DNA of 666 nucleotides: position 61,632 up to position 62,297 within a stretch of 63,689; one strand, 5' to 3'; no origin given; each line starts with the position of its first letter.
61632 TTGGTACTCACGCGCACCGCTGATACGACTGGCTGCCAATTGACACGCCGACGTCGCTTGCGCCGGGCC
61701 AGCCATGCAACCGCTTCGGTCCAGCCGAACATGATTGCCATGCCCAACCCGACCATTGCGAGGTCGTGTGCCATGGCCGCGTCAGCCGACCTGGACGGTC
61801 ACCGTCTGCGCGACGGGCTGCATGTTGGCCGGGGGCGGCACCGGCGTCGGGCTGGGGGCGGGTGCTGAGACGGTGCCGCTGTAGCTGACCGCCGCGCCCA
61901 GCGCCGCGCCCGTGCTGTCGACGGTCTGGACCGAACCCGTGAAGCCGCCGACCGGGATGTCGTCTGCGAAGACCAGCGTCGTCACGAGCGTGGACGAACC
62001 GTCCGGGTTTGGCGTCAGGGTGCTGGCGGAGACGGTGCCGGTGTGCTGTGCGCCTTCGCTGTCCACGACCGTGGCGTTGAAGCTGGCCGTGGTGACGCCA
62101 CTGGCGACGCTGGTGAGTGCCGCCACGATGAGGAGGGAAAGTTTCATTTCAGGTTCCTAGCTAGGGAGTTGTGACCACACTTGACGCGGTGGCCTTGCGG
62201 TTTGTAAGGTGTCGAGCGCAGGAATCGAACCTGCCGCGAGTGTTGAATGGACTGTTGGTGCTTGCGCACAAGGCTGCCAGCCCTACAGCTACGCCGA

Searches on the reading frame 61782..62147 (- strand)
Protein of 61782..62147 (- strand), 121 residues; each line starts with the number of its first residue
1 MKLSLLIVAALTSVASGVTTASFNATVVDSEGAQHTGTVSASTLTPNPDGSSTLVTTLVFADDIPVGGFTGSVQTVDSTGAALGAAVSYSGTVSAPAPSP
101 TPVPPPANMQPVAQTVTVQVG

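Call 11: search_protein_families(library=phrogs, proteins=[window:61782-62147:-])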
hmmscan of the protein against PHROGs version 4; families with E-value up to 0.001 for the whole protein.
window:61782-62147:- (121 aa): 0 families

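Call 12: find_related_loci(query=window:61782-62147:-, collection=viral_contigs, flank=5000)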
Query window:61782-62147:- (121 aa) in viral_contigs; peptide patterns used: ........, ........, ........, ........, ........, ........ (x = any residue, [..] = any of these).
47 stretches matched a pattern, but none encodes a relative of the query by tblastn (E <= 1e-3).

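Call 14: find_encoding_contigs(protein=window:61782-62147:-, flank=10000)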
Protein window:61782-62147:- (121 aa): 12 contigs read that carry it; 6 places shown.
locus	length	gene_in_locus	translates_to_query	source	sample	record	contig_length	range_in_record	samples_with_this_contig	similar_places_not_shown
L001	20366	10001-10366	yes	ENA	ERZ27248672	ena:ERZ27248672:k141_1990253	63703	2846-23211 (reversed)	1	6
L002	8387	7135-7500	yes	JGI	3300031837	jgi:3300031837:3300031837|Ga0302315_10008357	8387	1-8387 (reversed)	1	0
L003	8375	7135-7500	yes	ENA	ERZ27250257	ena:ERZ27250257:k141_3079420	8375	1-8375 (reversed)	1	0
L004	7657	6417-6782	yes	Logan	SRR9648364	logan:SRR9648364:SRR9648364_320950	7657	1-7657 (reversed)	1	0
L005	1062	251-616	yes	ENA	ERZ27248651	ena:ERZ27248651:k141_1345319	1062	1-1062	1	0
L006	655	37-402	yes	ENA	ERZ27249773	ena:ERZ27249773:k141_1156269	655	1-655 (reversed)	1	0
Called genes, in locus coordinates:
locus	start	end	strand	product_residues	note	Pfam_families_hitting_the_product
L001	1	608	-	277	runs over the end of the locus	PF13479:AAA_24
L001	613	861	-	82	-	-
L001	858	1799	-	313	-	PF01068:DNA_ligase_A_M (faint), PF14743:DNA_ligase_OB_2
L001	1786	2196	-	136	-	-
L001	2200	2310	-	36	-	-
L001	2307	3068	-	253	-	PF02511:Thy1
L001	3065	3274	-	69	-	-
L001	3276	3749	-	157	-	-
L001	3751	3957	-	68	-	-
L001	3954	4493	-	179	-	PF23791:DUF7173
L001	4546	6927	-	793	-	PF13148:DUF3987 (weak)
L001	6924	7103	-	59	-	-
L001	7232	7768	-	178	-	-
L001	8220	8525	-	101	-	-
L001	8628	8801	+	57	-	-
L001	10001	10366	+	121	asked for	-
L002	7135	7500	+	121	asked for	-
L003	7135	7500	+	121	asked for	-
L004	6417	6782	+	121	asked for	-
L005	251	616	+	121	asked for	-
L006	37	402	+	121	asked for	-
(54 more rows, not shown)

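Call 17: find_homologous_proteins(query=window:61782-62147:-)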
Query window:61782-62147:- (121 aa): 3 proteins with E <= 0.001 among 829 candidates.
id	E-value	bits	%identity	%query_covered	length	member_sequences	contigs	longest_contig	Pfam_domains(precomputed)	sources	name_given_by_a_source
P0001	6.8e-64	231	100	100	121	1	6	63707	-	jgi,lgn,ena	-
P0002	1.4e-38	149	72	100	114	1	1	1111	-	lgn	-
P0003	2.7e-30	123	65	76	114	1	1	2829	-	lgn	-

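Call 18: find_encoding_contigs(protein=P0002, flank=10000)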
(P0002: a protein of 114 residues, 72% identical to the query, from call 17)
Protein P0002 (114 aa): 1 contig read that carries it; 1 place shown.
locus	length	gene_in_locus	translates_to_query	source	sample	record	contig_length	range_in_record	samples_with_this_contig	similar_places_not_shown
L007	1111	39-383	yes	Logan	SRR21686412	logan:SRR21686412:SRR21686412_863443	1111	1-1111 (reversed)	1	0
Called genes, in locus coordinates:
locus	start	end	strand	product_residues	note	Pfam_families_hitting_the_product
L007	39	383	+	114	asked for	-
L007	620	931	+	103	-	-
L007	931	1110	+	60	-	?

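Call 19: find_encoding_contigs(protein=P0003, flank=10000)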
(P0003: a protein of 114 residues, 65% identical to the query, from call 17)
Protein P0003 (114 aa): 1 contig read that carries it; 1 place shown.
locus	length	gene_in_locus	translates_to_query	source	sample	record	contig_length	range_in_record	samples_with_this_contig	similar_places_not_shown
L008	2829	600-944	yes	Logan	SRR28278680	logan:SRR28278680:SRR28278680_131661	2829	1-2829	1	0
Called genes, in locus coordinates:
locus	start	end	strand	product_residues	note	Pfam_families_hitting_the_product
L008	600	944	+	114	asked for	-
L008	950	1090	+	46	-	-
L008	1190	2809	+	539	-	PF13472:Lipase_GDSL_2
